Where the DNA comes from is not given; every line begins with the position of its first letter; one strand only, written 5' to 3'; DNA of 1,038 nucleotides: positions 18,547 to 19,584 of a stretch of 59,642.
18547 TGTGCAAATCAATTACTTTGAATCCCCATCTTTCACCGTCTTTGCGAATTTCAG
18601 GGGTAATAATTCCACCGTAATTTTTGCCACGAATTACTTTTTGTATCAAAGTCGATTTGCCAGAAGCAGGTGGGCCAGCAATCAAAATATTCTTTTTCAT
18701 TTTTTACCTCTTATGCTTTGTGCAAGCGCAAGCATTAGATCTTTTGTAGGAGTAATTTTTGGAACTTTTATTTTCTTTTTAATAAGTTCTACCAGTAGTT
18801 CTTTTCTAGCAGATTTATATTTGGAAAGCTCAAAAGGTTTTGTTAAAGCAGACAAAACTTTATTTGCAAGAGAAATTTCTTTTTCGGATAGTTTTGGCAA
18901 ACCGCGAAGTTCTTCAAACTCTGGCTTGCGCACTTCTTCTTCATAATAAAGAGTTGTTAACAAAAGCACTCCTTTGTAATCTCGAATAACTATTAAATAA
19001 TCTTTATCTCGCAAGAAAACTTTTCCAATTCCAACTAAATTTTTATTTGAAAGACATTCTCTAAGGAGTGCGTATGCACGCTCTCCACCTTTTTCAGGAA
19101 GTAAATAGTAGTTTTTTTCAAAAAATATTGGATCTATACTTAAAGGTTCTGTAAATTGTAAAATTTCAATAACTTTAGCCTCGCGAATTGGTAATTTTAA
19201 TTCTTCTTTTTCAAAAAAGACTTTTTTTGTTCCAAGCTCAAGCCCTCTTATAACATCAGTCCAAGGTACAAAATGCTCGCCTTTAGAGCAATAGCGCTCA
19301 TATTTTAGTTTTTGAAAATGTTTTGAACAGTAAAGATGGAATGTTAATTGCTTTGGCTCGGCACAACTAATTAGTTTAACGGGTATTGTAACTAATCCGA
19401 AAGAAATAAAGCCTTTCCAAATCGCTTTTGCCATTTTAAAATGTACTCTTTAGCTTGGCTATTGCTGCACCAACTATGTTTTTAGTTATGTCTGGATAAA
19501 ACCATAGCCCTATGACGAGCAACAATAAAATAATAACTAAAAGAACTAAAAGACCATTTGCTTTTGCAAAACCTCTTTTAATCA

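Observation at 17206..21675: Ku + LigD-type ligase operon with an inserted THEP1-like NTPase, a CBS-HPF fusion and a metallophosphoesterase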

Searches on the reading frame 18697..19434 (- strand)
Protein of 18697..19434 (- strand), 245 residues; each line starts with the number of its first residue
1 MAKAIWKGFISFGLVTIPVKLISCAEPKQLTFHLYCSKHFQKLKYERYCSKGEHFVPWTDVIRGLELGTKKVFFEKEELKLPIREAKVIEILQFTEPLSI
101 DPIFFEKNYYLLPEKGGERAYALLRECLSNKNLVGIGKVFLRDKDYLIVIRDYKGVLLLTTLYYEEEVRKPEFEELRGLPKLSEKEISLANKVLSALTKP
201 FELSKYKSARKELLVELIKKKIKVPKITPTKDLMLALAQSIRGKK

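Call 3: search_protein_families(library=pfam, proteins=[window:18697-19434:-], max_evalue=0.1)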
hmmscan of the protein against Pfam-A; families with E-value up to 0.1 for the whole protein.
window:18697-19434:- (245 aa): 1 family
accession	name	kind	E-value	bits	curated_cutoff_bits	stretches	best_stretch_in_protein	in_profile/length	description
PF02735.22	Ku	-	5.6e-36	124.7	25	1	11-188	1-189/190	Ku70/Ku80 beta-barrel domain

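Call 4: search_protein_families(library=ncbifam, proteins=[window:18697-19434:-], max_evalue=0.1)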
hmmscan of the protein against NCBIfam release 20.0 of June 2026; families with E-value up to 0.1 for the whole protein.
window:18697-19434:- (245 aa): 1 family
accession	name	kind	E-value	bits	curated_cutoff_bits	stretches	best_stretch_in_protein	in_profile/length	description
TIGR02772.2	Ku_bact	equivalog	2.5e-60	204.1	150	1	3-240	1-258/259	non-homologous end joining protein Ku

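Call 5: find_homologous_proteins(query=window:18697-19434:-, max_evalue=1e-10)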
Query window:18697-19434:- (245 aa): 3701 proteins with E <= 1e-10 among 4630 candidates; the best 120 are listed.
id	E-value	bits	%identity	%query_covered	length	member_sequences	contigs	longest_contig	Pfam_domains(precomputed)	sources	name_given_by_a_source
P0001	1.9e-154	530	100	100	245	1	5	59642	PF02735.23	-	-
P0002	1.6e-107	377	71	98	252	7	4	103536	PF02735.23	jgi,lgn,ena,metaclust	metaclust:\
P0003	6.0e-48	182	40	99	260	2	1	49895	PF02735.23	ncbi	ncbi:MAG: Ku protein [Candidatus Micrarchaeia archaeon]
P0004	1.5e-46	177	41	89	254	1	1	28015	PF02735.23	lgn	-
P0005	1.5e-46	177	43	99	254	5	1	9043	PF02735.23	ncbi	-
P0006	4.9e-46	175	39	90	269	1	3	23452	PF02735.23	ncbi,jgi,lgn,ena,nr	ncbi:MAG TPA: Ku protein [Chloroflexota bacterium]|nr:Ku protein [Chloroflexota bacterium]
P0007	6.9e-46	175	40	90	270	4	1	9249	PF02735.23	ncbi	-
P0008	8.5e-46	175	41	94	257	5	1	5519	PF02735.23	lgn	-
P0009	9.6e-46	174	37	99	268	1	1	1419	PF02735.23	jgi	-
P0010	1.4e-45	174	38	99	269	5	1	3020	PF02735.23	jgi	jgi:DNA end-binding protein Ku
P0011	1.5e-45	174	38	99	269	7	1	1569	PF02735.23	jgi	jgi:DNA end-binding protein Ku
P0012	5.1e-45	172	39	90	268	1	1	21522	PF02735.23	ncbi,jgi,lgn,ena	jgi:DNA end-binding protein Ku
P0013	5.4e-45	172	36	99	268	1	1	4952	PF02735.23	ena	-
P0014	8.1e-45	171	37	98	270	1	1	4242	PF02735.23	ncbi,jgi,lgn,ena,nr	ncbi:MAG: Ku protein [Chloroflexi bacterium]|nr:Ku protein [Chloroflexota bacterium]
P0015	1.6e-44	170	39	98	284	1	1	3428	PF02735.23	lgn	-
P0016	1.6e-44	170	38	90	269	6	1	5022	PF02735.23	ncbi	ncbi:MAG TPA: Ku protein [Chloroflexota bacterium]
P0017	2.8e-44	170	37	98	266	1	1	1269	PF02735.23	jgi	jgi:DNA end-binding protein Ku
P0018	3.3e-44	169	37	98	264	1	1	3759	PF02735.23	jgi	jgi:DNA end-binding protein Ku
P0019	5.4e-44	169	39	100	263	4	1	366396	PF02735.23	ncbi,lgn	ncbi:MAG: Ku protein [Candidatus Hadarchaeales archaeon]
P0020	7.7e-44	168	39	99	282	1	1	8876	PF02735.23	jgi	jgi:DNA end-binding protein Ku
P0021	8.6e-44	168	38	98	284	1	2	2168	PF02735.23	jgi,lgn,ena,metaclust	metaclust:\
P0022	9.4e-44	168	39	97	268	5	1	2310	PF02735.23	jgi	jgi:DNA end-binding protein Ku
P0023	9.5e-44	168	37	98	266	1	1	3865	PF02735.23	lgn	-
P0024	1.3e-43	167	37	98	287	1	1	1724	PF02735.23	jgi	-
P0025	2.1e-43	167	38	99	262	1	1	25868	PF02735.23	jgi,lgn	jgi:DNA end-binding protein Ku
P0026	2.3e-43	167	38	99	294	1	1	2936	PF02735.23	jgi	jgi:DNA end-binding protein Ku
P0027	5.1e-43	165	36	99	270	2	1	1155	PF02735.23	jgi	jgi:DNA end-binding protein Ku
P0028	5.7e-43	165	37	98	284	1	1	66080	PF02735.23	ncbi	-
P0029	1.3e-42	164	37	94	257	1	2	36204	PF02735.23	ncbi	-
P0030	1.8e-42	164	35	99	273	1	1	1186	PF02735.23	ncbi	-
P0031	1.9e-42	164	41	98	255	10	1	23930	PF02735.23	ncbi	-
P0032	2.5e-42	163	37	99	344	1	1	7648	PF02735.23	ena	-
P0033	3.3e-42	163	36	99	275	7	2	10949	PF02735.23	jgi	jgi:DNA end-binding protein Ku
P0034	3.3e-42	163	37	99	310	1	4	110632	PF02735.23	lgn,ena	-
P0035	4.9e-42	162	38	99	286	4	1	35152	PF02735.23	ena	-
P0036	5.6e-42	162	37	90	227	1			PF02735.23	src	-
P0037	5.8e-42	162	38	98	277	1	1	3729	PF02735.23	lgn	-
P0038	6.0e-42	162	38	99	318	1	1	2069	PF02735.23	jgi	jgi:DNA end-binding protein Ku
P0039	6.1e-42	162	38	99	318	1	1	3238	PF02735.23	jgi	jgi:DNA end-binding protein Ku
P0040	6.3e-42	162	38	99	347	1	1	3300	PF02735.23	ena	-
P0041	6.8e-42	162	36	99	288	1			PF02735.23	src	-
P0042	7.6e-42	162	38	99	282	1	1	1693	PF02735.23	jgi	jgi:DNA end-binding protein Ku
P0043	9.2e-42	161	38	99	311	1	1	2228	PF02735.23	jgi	jgi:DNA end-binding protein Ku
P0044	9.9e-42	161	38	99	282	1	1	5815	PF02735.23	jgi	jgi:DNA end-binding protein Ku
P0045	1.0e-41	161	38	99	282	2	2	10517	PF02735.23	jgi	jgi:DNA end-binding protein Ku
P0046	1.0e-41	161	38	99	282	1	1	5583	PF02735.23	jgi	jgi:DNA end-binding protein Ku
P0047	1.1e-41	161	38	99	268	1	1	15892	PF02735.23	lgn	-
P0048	1.3e-41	161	36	99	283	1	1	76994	PF02735.23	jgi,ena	-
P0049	1.3e-41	161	38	99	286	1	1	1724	PF02735.23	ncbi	-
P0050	1.3e-41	161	36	99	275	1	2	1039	PF02735.23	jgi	jgi:DNA end-binding protein Ku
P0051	1.3e-41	161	40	100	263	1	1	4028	PF02735.23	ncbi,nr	ncbi:MAG TPA: Ku protein [Acidimicrobiales bacterium]|nr:Ku protein [Acidimicrobiales bacterium]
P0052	1.4e-41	161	38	99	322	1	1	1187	PF02735.23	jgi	jgi:DNA end-binding protein Ku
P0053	1.4e-41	161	36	99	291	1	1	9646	PF02735.23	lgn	-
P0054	1.4e-41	161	35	99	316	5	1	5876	PF02735.23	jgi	jgi:DNA end-binding protein Ku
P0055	1.4e-41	161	37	99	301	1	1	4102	PF02735.23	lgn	-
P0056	1.6e-41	161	37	100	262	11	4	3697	PF02735.23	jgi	jgi:DNA end-binding protein Ku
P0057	1.6e-41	161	36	99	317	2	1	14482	PF02735.23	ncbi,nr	ncbi:MAG: end-binding protein Ku [Actinomycetota bacterium]|nr:end-binding protein Ku [Actinomycetot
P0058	1.7e-41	160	38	98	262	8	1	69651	PF02735.23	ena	-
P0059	1.7e-41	160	37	99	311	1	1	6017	PF02735.23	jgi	jgi:DNA end-binding protein Ku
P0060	1.8e-41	160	38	99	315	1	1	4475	PF02735.23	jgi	jgi:DNA end-binding protein Ku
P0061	1.9e-41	160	38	98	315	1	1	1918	PF02735.23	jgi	jgi:DNA end-binding protein Ku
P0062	1.9e-41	160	38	99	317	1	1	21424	PF02735.23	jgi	jgi:DNA end-binding protein Ku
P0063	2.0e-41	160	37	99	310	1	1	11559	PF02735.23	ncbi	-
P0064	2.1e-41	160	38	99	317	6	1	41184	PF02735.23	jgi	jgi:DNA end-binding protein Ku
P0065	2.2e-41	160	37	99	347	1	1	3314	PF02735.23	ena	-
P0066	2.3e-41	160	36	99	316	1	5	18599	PF02735.23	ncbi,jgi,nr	ncbi:MAG: Ku protein [Actinoallomurus sp.]|jgi:DNA end-binding protein Ku|nr:Ku protein [Actinoallom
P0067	2.3e-41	160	37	99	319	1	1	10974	PF02735.23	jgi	jgi:DNA end-binding protein Ku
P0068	2.4e-41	160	39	98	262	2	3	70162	PF02735.23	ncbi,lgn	ncbi:MAG: Ku protein [Candidatus Hadarchaeales archaeon]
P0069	2.6e-41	160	38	100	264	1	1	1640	PF02735.23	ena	-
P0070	2.9e-41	160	41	98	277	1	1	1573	PF02735.23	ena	-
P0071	3.0e-41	160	38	100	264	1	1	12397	PF02735.23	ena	-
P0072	3.1e-41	160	36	98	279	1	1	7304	PF02735.23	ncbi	-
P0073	3.1e-41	160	39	100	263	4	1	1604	PF02735.23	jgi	jgi:DNA end-binding protein Ku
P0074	3.1e-41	160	37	99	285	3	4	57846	PF02735.23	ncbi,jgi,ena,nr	ncbi:MAG TPA: Ku protein [Actinomycetes bacterium]|jgi:DNA end-binding protein Ku|nr:Ku protein [Act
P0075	3.6e-41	159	38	99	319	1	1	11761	PF02735.23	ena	-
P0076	3.7e-41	159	38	99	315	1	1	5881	PF02735.23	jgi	jgi:DNA end-binding protein Ku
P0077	3.9e-41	159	39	100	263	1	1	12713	PF02735.23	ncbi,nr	ncbi:MAG TPA: Ku protein [Acidimicrobiales bacterium]|nr:Ku protein [Acidimicrobiales bacterium]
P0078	4.0e-41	159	36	99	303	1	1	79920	PF02735.23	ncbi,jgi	ncbi:MAG TPA: Ku protein [Streptosporangiaceae bacterium]|jgi:DNA end-binding protein Ku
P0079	4.2e-41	159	37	98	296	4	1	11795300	PF02735.23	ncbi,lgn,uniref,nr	ncbi:Ku protein [Actinoallomurus sp. NBC_01490]|uniref:non-homologous end joining protein Ku n=1 Tax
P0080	4.3e-41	159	38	98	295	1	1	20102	PF02735.23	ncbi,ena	-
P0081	4.3e-41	159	37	99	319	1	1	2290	PF02735.23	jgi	jgi:DNA end-binding protein Ku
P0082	4.3e-41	159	38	99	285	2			PF02735.23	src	-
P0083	4.4e-41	159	37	99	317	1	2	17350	PF02735.23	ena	-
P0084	4.6e-41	159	37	99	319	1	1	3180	PF02735.23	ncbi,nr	ncbi:MAG: end-binding protein Ku [Actinomycetota bacterium]|nr:end-binding protein Ku [Actinomycetot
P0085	5.5e-41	159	40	100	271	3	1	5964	PF02735.23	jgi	jgi:DNA end-binding protein Ku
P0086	5.9e-41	159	38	94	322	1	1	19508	PF02735.23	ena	-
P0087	6.2e-41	159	39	100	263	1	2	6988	PF02735.23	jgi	jgi:DNA end-binding protein Ku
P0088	6.4e-41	159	37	99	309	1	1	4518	PF02735.23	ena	-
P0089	7.2e-41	158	37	99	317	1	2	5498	PF02735.23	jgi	jgi:DNA end-binding protein Ku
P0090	7.5e-41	158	36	99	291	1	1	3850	PF02735.23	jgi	jgi:DNA end-binding protein Ku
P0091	7.9e-41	158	37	99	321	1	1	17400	PF02735.23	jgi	jgi:DNA end-binding protein Ku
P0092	8.3e-41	158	36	99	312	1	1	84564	PF02735.23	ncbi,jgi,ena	ncbi:MAG TPA: Ku protein [Actinoallomurus sp.]|jgi:DNA end-binding protein Ku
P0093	8.4e-41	158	36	99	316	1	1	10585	PF02735.23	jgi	jgi:DNA end-binding protein Ku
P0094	8.5e-41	158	37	99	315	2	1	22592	PF02735.23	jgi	jgi:DNA end-binding protein Ku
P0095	8.6e-41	158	38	99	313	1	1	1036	PF02735.23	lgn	-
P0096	9.0e-41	158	37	99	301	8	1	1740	PF02735.23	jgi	jgi:DNA end-binding protein Ku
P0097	9.3e-41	158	37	99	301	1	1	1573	PF02735.23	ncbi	-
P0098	9.4e-41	158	38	99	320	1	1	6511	PF02735.23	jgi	jgi:DNA end-binding protein Ku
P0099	9.7e-41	158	37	99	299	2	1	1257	PF02735.23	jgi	jgi:DNA end-binding protein Ku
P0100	9.7e-41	158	36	99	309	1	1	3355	PF02735.23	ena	-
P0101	9.8e-41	158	37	99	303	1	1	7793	PF02735.23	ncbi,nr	ncbi:MAG: Ku protein [Actinobacteria bacterium]|nr:Ku protein [Actinomycetota bacterium]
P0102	9.8e-41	158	37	99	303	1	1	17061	PF02735.23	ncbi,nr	ncbi:MAG: Ku protein [Actinobacteria bacterium]|nr:Ku protein [Actinomycetota bacterium]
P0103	1.0e-40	158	38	99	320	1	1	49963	PF02735.23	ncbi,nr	ncbi:MAG: end-binding protein Ku [Actinomycetota bacterium]|nr:end-binding protein Ku [Actinomycetot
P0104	1.0e-40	158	36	100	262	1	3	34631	PF02735.23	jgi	jgi:DNA end-binding protein Ku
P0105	1.0e-40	158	38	99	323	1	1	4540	PF02735.23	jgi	jgi:DNA end-binding protein Ku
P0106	1.0e-40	158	37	99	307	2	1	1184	PF02735.23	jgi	-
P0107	1.1e-40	158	37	99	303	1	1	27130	PF02735.23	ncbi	-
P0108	1.2e-40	158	38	99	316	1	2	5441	PF02735.23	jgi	jgi:DNA end-binding protein Ku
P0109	1.3e-40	158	38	99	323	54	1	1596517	PF02735.23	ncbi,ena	-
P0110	1.3e-40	158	37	99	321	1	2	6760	PF02735.23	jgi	jgi:DNA end-binding protein Ku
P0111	1.3e-40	158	36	98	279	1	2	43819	PF02735.23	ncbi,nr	ncbi:MAG: Ku protein [Actinomycetota bacterium]|nr:Ku protein [Actinomycetota bacterium]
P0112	1.3e-40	158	38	99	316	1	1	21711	PF02735.23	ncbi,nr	ncbi:MAG: Ku protein [Frankiales bacterium]|nr:Ku protein [Frankiales bacterium]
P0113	1.3e-40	158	36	99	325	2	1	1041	PF02735.23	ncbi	-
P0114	1.4e-40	157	37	99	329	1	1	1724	PF02735.23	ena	-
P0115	1.4e-40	157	36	99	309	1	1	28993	PF02735.23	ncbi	ncbi:MAG: Ku protein [Mycobacteriales bacterium]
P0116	1.4e-40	157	36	99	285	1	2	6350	PF02735.23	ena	-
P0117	1.5e-40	157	36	99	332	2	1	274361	PF02735.23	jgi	-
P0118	1.5e-40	157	37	99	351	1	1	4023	PF02735.23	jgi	-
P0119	1.5e-40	157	37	99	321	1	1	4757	PF02735.23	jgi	jgi:DNA end-binding protein Ku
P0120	1.5e-40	157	36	99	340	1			PF02735.23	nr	nr:Ku protein [Actinomycetota bacterium]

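Call 6: find_encoding_contigs(protein=window:18697-19434:-, flank=10000, max_places=6)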
Protein window:18697-19434:- (245 aa): 6 contigs read that carry it; 6 places shown.
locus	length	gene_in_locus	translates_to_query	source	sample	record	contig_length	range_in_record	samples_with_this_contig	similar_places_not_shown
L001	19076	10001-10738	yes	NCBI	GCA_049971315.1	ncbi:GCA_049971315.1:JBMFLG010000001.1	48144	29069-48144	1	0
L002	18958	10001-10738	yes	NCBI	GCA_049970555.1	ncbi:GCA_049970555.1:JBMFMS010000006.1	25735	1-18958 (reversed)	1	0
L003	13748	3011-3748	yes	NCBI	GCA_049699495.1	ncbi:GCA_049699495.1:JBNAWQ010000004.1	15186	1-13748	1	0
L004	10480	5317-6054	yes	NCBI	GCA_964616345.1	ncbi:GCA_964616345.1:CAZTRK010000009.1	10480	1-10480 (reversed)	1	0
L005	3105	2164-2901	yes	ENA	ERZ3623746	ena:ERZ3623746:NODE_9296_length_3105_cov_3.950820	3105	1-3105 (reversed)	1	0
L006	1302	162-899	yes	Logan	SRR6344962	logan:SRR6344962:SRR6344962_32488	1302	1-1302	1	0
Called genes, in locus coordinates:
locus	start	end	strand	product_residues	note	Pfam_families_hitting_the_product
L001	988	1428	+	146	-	-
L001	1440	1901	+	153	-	PF03439:Spt5-NGN, PF00467:KOW (weak)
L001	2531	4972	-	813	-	PF01411:tRNA-synt_2c, PF02091:tRNA-synt_2e (weak), PF01411:tRNA-synt_2c, PF07973:tRNA_SAD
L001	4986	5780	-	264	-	PF23435:DUF7121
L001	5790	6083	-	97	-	PF00428:Ribosomal_60s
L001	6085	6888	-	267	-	PF00466:Ribosomal_L10, PF17777:RL10P_insert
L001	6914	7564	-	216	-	PF00687:Ribosomal_L1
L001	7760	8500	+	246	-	PF00149:Metallophos, PF12850:Metallophos_2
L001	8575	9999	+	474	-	PF00571:CBS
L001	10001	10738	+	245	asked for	PF02735:Ku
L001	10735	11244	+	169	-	PF03266:NTPase_1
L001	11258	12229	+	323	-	PF01068:DNA_ligase_A_M, PF01331:mRNA_cap_enzyme (faint), PF09414:RNA_ligase, PF04679:DNA_ligase_A_C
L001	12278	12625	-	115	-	PF02643:DUF192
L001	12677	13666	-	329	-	PF00814:TsaD, PF22521:HypF_C_2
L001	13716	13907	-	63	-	PF01599:Ribosomal_S27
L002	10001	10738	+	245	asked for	PF02735:Ku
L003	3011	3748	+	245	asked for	PF02735:Ku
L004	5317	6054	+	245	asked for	PF02735:Ku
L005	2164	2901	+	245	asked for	PF02735:Ku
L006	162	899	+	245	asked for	PF02735:Ku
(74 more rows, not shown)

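Call 7: find_encoding_contigs(protein=P0002, flank=10000, max_places=3)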
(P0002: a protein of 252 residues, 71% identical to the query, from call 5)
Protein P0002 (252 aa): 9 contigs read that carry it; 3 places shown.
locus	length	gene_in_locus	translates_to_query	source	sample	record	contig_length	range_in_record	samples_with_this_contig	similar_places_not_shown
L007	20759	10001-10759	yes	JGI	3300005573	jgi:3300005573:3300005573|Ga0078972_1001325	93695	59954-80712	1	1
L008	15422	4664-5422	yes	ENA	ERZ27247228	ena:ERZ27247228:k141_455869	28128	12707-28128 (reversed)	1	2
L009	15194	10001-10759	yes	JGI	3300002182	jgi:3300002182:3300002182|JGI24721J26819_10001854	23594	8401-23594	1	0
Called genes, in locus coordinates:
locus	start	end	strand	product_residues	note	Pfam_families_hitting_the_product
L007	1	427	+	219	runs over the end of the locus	PF03946:Ribosomal_L11_N, PF00298:Ribosomal_L11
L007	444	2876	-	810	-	PF01411:tRNA-synt_2c, PF07973:tRNA_SAD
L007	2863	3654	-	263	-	PF23435:DUF7121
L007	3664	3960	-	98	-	-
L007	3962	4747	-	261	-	PF00466:Ribosomal_L10, PF17777:RL10P_insert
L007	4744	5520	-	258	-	PF00687:Ribosomal_L1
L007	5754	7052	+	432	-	PF13173:AAA_14, PF13635:DUF4143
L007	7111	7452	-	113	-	PF12680:SnoaL_2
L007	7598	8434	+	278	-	-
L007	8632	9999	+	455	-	PF00571:CBS, PF02482:Ribosomal_S30AE (weak)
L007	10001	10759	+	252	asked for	PF02735:Ku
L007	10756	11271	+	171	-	PF03266:NTPase_1, PF19568:Spore_III_AA (faint)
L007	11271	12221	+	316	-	PF01068:DNA_ligase_A_M, PF01331:mRNA_cap_enzyme (faint), PF09414:RNA_ligase, PF04679:DNA_ligase_A_C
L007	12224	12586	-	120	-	PF02643:DUF192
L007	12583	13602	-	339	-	PF00814:TsaD, PF22521:HypF_C_2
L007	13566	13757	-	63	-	PF01599:Ribosomal_S27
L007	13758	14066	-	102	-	PF01282:Ribosomal_S24e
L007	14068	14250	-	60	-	PF06093:Spt4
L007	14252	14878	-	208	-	PF03876:SHS2_Rpb7-N, PF00575:S1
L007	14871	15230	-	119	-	PF11848:DUF3368 (weak), PF13638:PIN_4, PF18477:PIN_9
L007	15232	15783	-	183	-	PF04919:DUF655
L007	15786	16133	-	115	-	PF03874:RNA_pol_Rpb4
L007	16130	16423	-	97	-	PF01157:Ribosomal_L21e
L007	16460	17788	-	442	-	PF02881:SRP54_N, PF00448:SRP54, PF01656:CbiA, PF02978:SRP_SPB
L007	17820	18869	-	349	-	PF02881:SRP54_N (weak), PF13245:AAA_19 (weak), PF00448:SRP54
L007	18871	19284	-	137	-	PF02996:Prefoldin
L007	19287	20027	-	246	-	PF01912:eIF-6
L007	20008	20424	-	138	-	PF01198:Ribosomal_L31e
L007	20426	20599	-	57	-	-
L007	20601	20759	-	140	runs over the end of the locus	PF01090:Ribosomal_S19e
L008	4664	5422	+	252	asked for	PF02735:Ku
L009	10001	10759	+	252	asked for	PF02735:Ku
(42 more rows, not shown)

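Call 8: find_encoding_contigs(protein=P0003, flank=10000, max_places=2)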
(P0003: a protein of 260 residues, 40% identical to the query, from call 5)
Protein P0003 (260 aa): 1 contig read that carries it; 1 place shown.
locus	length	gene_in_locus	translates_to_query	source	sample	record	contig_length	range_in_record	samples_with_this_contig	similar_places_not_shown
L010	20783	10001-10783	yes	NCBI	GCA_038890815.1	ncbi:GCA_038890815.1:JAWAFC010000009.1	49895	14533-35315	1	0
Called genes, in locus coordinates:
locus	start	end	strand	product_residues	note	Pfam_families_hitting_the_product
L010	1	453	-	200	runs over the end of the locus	PF01871:AMMECR1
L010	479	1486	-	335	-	-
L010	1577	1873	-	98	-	-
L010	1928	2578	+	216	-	-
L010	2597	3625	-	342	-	-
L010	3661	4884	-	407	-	PF09822:ABC_transp_aux (weak), PF14258:DUF4350 (weak)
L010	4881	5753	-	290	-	PF01343:Peptidase_S49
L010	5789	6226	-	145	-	-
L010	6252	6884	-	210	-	-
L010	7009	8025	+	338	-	PF11731:Cdd1 (faint), PF14520:HHH_5, PF00154:RecA_N, PF13481:AAA_25 (weak), PF08423:Rad51, PF06745:ATPase (weak)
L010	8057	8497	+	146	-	-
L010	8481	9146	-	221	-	PF00702:Hydrolase, PF12710:HAD, PF13419:HAD_2, PF13242:Hydrolase_like (weak)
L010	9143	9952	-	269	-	PF04446:Thg1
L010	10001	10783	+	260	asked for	PF02735:Ku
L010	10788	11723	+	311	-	PF01068:DNA_ligase_A_M, PF04679:DNA_ligase_A_C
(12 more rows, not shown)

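Call 9: find_encoding_contigs(protein=P0004, flank=10000, max_places=2)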
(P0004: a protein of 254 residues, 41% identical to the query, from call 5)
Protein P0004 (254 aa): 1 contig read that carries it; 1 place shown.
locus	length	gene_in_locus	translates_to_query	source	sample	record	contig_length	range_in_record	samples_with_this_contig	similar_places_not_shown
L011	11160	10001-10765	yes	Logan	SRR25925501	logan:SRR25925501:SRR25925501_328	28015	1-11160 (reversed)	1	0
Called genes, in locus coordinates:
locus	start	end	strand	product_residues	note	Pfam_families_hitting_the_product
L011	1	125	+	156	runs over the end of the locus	PF13302:Acetyltransf_3 (weak), PF13420:Acetyltransf_4 (weak), PF00583:Acetyltransf_1, PF13673:Acetyltransf_10, PF13508:Acetyltransf_7, PF08445:FR47 (faint)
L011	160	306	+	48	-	-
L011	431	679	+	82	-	-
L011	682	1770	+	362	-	PF00579:tRNA-synt_1b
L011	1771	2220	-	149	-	PF05168:HEPN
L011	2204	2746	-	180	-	PF22600:MTPAP-like_central (weak), PF01909:NTP_transf_2 (weak), PF18765:Polbeta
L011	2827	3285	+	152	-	PF00583:Acetyltransf_1, PF13673:Acetyltransf_10, PF13508:Acetyltransf_7, PF08445:FR47 (weak)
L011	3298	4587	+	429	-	PF02403:Seryl_tRNA_N, PF00587:tRNA-synt_2b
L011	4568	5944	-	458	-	PF03901:Glyco_transf_22, PF13231:PMT_2 (weak)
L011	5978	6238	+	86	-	PF04010:DUF357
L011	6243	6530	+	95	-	-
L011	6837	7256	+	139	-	PF01951:Archease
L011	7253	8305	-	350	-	PF02005:TRM, PF05175:MTS, PF13649:Methyltransf_25 (faint), PF02005:TRM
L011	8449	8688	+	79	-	PF01248:Ribosomal_L7Ae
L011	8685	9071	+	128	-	-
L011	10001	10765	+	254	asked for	PF02735:Ku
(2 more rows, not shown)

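Call 28: find_related_loci(query=A1, collection=genome_contigs, flank=10000)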
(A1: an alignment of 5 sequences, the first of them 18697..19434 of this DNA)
Query A1 (245 aa) in genome_contigs; peptide patterns used: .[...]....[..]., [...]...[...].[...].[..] (x = any residue, [..] = any of these).
171 stretches matched a pattern; 13 encode a relative of the query (tblastn E <= 1e-3); 13 distinct loci.
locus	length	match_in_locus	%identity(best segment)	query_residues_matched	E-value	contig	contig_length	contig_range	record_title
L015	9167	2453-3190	54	1-243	2e-81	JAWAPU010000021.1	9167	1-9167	MAG: Candidatus Nanoarchaeia archaeon isolate SZTDM-2_201709_bins_148 SZTDM-2_201709_bins_148_scaffold_21, whole genome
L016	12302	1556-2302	49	1-241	9e-76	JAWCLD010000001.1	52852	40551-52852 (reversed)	MAG: Candidatus Nanoarchaeia archaeon isolate JZ-2_201705_bins_166 JZ-2_201705_bins_166_scaffold_1, whole genome shotgun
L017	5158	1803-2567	36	1-245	4e-51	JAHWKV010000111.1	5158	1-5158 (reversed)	MAG: Actinomycetota bacterium isolate 0813_bin3 NODE_111_length_5158_cov_2.317631, whole genome shotgun sequence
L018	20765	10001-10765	35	1-245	1e-49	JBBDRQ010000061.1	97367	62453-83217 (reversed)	MAG: Actinomycetota bacterium isolate LejiaC_64_18 Lejia_C_496_length_97367_cov_11, whole genome shotgun sequence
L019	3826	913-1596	38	1-223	3e-44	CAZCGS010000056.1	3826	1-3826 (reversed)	MAG TPA_asm: uncultured archaeon isolate SRP141552_co1_229 genome assembly, contig: NODE_13316_length_3826_cov_19.259878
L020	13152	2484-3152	40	1-221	3e-44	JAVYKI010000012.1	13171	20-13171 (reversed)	MAG: Candidatus Aenigmatarchaeota archaeon isolate BF2_201808_bins_18 BF2_201808_bins_18_scaffold_12, whole genome shotg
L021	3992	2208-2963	39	1-241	2e-43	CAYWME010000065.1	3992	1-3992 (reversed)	MAG TPA_asm: uncultured archaeon isolate binchicken_co6_449 genome assembly, contig: NODE_31361_length_3992_cov_4.376429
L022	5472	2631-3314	37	1-222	5e-41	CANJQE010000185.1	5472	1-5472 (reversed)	MAG: Legionellaceae bacterium isolate RH-23may17-45 genome assembly, contig: RH-23may17-C129377, whole genome shotgun se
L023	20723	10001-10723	34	2-232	2e-39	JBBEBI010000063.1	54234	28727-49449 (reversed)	MAG: Anaerolineales bacterium isolate LejiaF_58_21 Lejia_F_886_length_54234_cov_11, whole genome shotgun sequence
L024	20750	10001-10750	33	1-241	3e-39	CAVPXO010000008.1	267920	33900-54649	MAG: uncultured delta proteobacterium isolate MFD01721.bin.1.130 genome assembly, contig: contig_24823, whole genome sho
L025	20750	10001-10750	32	3-241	3e-37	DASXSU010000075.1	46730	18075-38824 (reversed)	MAG TPA_asm: Nitrospirales bacterium isolate SMAG_U4674 k141_2891227, whole genome shotgun sequence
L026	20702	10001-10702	30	1-229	5e-33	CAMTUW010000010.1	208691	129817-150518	MAG: uncultured actinobacterium isolate G04_MAG_00003 genome assembly, contig: G04_MAG_00003_000000000003, whole genome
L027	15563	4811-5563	32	1-241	8e-35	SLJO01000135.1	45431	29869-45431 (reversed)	MAG: Bacteroidales bacterium isolate CSSed165cm_240 CSSed16-5cm-827, whole genome shotgun sequence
